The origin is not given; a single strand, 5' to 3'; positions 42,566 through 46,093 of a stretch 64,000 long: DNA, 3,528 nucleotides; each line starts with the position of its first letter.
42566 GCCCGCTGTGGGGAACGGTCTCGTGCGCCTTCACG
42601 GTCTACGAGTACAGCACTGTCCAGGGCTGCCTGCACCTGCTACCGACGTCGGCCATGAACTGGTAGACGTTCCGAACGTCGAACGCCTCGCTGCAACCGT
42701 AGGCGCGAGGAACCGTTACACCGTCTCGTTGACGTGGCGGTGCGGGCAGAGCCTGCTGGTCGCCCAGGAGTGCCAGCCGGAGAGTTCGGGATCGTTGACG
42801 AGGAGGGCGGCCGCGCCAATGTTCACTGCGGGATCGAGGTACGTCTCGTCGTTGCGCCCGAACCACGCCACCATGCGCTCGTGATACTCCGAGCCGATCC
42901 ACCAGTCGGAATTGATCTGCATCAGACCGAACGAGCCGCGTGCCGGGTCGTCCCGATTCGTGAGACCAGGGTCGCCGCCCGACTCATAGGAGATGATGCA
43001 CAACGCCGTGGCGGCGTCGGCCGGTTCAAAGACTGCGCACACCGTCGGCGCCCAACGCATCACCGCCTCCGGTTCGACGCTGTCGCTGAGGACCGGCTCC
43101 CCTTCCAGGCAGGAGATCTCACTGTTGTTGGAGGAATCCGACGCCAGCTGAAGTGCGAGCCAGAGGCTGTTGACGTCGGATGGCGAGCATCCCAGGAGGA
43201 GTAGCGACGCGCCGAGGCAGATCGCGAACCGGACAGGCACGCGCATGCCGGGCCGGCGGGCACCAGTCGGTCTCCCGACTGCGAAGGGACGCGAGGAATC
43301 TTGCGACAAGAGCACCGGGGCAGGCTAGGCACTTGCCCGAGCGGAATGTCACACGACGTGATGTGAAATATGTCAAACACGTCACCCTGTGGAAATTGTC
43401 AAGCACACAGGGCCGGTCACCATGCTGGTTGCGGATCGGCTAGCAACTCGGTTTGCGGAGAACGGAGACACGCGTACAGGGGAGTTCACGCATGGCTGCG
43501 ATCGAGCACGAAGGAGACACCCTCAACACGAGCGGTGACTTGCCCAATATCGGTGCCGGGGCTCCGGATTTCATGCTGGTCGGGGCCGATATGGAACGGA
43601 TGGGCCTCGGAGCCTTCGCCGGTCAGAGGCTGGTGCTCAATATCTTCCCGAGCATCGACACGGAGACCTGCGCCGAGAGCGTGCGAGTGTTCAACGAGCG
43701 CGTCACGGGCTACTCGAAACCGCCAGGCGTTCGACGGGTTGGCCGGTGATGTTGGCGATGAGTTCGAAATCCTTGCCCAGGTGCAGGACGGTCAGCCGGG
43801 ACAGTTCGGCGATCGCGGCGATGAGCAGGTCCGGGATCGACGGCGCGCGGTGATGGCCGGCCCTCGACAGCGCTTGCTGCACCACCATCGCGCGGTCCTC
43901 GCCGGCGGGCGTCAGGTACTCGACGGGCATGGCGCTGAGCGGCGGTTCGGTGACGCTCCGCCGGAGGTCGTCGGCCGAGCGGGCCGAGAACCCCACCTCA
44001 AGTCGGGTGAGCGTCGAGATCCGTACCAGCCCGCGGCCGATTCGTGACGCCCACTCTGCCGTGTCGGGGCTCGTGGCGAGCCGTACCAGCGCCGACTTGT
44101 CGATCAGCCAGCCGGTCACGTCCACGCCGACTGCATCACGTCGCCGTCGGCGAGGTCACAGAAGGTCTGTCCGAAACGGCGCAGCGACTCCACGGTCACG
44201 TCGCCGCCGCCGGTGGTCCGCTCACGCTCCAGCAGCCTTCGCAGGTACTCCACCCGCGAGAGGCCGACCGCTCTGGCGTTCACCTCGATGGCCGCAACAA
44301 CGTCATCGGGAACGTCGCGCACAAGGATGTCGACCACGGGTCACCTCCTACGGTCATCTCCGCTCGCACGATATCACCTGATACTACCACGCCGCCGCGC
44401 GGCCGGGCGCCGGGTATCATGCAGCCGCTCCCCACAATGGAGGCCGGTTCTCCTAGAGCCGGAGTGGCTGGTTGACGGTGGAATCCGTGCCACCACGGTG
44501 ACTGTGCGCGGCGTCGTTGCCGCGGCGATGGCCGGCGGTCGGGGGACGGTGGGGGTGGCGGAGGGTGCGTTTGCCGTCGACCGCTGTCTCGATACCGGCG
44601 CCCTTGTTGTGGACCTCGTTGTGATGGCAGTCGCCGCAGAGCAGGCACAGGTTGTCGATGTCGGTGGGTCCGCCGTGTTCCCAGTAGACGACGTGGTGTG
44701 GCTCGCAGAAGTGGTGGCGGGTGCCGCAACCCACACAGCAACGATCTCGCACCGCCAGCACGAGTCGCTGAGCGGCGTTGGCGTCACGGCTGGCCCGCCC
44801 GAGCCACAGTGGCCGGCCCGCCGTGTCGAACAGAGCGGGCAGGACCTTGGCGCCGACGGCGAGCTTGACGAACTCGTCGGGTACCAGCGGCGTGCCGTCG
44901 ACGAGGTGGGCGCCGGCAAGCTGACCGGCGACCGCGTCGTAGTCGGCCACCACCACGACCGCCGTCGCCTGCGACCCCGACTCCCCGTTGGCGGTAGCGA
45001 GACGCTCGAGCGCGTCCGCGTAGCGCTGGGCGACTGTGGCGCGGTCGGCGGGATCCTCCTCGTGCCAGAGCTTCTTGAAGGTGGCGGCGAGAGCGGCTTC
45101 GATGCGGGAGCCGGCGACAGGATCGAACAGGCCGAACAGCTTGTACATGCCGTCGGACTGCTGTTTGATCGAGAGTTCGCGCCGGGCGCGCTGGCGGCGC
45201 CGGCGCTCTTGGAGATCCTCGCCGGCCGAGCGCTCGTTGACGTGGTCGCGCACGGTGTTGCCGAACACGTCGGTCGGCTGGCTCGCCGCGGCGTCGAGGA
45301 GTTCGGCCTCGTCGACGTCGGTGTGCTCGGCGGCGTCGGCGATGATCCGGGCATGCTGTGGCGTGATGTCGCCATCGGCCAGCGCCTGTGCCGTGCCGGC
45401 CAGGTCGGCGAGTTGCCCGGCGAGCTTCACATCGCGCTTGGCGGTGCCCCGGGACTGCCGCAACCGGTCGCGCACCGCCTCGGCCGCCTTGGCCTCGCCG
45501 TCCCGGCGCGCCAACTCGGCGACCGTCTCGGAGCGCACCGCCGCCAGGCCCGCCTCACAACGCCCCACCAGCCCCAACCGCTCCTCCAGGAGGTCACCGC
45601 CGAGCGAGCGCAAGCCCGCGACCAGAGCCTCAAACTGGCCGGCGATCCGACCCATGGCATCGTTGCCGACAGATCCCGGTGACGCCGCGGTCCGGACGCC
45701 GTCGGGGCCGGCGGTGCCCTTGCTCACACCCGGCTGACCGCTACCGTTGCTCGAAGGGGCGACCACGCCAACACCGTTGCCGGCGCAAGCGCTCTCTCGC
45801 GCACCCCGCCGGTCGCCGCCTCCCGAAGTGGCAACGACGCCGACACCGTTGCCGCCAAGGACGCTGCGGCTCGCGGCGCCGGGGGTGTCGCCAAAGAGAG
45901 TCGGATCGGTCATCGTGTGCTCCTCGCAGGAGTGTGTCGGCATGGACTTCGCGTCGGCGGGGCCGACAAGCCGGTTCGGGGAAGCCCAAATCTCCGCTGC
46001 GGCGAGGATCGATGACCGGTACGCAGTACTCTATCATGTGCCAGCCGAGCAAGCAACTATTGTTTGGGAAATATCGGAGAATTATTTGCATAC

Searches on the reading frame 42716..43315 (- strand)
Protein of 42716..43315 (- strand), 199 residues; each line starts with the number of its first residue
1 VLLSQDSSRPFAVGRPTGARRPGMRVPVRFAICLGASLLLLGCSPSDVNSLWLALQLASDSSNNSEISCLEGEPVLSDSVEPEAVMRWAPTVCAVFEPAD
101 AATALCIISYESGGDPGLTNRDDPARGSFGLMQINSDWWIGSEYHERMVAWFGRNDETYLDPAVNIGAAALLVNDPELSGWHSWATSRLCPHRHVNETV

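Call 12: search_protein_families(library=pfam, proteins=[window:42716-43315:-], max_evalue=0.001)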
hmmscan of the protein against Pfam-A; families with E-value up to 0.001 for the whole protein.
window:42716-43315:- (199 aa): 3 families
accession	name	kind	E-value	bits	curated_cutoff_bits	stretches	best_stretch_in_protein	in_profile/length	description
PF18896.5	SLT_3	-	4.5e-05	24.2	27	1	95-186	8-89/89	Lysozyme like domain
PF00062.25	Lys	-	0.00021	22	27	1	101-184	25-109/123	C-type lysozyme/alpha-lactalbumin family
PF01464.25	SLT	-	0.00069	19.6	21.3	0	101-174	14-77/117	Transglycosylase SLT domain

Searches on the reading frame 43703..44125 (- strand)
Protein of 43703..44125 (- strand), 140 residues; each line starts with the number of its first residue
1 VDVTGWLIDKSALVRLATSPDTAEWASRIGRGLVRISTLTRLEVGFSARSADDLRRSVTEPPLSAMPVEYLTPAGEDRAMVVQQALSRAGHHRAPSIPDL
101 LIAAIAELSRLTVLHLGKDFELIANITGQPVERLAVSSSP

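Call 12: search_protein_families(library=pfam, proteins=[window:43703-44125:-], max_evalue=0.001)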
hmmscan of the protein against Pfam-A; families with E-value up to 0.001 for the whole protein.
window:43703-44125:- (140 aa): 1 family
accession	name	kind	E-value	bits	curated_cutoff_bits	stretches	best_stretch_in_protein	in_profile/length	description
PF01850.27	PIN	-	3.2e-08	34.7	23.6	1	7-124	2-118/120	PIN domain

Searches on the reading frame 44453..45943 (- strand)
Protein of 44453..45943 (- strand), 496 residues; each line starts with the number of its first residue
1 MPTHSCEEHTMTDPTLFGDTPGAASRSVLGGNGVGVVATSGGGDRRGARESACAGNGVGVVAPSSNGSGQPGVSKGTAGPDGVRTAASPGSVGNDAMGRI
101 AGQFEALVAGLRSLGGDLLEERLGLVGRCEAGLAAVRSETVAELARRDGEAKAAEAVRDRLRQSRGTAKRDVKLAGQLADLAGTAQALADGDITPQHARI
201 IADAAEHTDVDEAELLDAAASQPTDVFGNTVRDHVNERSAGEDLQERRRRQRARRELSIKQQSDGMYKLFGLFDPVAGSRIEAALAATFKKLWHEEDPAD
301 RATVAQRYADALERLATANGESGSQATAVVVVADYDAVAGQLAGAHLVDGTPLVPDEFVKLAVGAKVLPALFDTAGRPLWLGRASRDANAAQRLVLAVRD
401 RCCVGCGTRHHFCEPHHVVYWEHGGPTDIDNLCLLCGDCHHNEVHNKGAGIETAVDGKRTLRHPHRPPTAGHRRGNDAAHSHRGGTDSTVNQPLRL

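Call 12: search_protein_families(library=pfam, proteins=[window:44453-45943:-], max_evalue=0.001)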
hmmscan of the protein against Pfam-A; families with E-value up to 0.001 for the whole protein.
window:44453-45943:- (496 aa): 2 families
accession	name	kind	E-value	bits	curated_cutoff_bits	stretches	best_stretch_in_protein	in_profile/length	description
PF02720.22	DUF222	-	6.3e-25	88.6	24.4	1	133-400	14-306/306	Domain of unknown function (DUF222)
PF01844.29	HNH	-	1.5e-05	25.5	21.4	1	403-443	1-44/47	HNH endonuclease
